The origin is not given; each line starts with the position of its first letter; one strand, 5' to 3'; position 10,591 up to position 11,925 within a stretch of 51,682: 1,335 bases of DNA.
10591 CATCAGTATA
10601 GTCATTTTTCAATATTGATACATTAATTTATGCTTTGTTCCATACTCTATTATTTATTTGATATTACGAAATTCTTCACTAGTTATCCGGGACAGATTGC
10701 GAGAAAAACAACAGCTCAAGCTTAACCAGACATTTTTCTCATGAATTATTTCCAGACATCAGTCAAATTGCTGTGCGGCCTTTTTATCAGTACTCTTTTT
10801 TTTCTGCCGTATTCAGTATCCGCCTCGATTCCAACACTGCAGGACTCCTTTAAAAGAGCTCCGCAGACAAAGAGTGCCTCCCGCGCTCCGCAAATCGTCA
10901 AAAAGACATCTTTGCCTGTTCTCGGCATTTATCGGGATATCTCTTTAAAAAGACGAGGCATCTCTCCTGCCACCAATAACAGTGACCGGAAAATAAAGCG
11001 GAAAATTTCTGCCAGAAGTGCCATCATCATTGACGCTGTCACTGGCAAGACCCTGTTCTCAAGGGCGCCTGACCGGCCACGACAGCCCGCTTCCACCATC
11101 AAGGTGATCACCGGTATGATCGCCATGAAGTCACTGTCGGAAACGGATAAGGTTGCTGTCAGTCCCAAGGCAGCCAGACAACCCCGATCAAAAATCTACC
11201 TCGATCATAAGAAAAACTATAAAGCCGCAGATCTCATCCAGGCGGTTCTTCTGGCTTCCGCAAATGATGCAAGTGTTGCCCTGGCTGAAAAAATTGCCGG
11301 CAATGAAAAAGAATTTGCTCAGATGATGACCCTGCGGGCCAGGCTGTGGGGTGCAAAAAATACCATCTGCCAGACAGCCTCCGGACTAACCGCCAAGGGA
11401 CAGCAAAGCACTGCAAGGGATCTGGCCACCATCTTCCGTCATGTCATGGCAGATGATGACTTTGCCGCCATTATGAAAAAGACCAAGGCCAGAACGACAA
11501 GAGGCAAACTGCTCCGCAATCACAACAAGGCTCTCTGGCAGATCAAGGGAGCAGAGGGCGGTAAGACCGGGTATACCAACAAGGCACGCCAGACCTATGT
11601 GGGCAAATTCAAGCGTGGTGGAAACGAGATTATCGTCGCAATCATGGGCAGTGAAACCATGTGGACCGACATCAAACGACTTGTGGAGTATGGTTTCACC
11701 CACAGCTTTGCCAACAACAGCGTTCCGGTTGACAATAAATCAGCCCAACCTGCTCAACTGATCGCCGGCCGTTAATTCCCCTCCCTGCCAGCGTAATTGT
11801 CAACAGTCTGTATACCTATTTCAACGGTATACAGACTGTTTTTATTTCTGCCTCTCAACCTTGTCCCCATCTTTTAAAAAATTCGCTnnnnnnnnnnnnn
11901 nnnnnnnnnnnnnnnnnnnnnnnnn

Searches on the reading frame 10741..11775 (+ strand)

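Call 54: search_protein_families(library=pfam, proteins=[window:10741-11775:+], max_evalue=0.00001)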
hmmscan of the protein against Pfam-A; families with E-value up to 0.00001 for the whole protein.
window:10741-11775:+ (344 aa): 2 families
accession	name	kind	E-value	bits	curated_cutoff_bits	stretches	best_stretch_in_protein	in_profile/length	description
PF00768.25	Peptidase_S11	-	1.1e-52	179.4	27.6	1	86-305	7-238/239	D-alanyl-D-alanine carboxypeptidase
PF13354.11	Beta-lactamase2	-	4.4e-09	36.4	22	1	99-282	6-193/214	Beta-lactamase enzyme family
